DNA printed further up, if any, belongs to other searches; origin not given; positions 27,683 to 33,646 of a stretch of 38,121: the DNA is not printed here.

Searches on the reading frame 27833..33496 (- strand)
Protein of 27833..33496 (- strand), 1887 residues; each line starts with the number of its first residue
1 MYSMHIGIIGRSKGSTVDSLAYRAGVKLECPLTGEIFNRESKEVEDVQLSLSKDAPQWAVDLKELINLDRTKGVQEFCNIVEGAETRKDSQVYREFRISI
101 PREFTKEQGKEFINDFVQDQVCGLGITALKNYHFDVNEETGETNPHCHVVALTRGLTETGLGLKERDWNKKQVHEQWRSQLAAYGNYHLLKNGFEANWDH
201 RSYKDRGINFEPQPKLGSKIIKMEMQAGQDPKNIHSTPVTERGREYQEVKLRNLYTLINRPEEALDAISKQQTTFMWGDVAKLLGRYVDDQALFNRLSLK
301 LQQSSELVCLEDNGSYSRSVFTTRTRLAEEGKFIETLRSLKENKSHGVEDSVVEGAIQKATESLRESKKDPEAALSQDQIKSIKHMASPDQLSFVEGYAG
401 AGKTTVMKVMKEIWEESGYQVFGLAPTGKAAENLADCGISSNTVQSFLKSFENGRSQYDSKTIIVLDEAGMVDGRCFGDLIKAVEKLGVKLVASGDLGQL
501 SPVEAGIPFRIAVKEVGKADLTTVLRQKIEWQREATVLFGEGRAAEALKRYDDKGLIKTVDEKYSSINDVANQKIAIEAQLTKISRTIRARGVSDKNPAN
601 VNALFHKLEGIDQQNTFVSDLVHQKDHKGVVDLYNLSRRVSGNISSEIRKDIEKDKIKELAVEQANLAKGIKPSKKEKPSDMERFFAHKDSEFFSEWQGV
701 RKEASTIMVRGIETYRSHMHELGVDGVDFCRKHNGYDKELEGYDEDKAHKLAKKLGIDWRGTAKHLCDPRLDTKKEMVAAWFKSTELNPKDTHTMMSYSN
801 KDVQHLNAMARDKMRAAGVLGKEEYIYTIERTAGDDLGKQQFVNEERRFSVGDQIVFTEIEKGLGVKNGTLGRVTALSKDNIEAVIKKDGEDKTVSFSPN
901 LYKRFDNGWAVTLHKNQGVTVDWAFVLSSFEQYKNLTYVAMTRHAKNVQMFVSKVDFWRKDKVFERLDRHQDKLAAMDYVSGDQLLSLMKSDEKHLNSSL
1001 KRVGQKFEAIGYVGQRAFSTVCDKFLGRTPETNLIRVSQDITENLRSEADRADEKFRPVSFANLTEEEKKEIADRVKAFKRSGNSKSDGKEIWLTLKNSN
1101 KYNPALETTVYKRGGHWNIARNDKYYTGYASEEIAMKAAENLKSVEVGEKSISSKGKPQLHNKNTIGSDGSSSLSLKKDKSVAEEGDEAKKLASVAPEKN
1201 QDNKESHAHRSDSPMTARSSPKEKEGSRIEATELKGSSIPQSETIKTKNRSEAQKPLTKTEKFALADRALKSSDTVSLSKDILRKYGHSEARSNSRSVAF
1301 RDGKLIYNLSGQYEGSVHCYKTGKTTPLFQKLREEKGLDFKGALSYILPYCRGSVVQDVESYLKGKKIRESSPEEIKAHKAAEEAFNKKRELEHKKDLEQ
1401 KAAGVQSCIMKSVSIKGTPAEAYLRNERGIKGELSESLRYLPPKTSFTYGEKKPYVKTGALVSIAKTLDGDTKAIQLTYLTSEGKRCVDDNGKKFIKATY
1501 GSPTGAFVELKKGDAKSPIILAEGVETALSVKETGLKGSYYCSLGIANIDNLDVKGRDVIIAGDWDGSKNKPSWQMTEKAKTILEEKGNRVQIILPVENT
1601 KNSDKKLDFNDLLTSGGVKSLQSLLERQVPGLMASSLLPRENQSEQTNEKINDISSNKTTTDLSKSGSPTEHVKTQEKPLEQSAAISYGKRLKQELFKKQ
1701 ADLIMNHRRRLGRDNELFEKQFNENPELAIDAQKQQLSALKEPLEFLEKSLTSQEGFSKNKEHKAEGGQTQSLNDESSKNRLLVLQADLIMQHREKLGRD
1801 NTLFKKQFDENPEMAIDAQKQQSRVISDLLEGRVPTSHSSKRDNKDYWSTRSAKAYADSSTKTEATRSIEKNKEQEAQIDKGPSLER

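Call 15: search_protein_families(library=pfam, proteins=[window:27833-33496:-], max_evalue=0.01)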
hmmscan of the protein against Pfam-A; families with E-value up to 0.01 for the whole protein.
window:27833-33496:- (1887 aa): 9 families
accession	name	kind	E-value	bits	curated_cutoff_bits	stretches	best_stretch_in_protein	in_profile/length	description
PF13604.12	AAA_30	-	4.6e-50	170.5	27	1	375-561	2-190/191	AAA domain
PF03389.21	MobA_MobL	-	4.2e-36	125.3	26.7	1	15-224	2-222/224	MobA/MobL family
PF13245.12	AAA_19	-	1.4e-14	54.9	25.1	1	385-503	6-132/134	AAA domain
PF23639.1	DUF7146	-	9.3e-14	52.1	27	1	1400-1497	2-96/105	Domain of unknown function (DUF7146)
PF13362.12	Toprim_3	-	3e-09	37.6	27.2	1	1519-1617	2-93/95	Toprim domain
PF05970.20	PIF1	-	1.1e-06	28.8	25.9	1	386-504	18-156/223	PIF1-like helicase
PF01443.25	Viral_helicase1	-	2.2e-06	28.1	21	1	394-481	2-80/228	Viral superfamily 1 RNA helicase core domain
PF22232.2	TraI_hel_assoc_N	-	0.00031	21.8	27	1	397-492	1-96/99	TraI helicase-associated ssDNA bd, N-terminal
PF18335.7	SH3_13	-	0.0035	17.5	41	0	839-884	16-61/65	ATP-dependent RecD-like DNA helicase SH3 domain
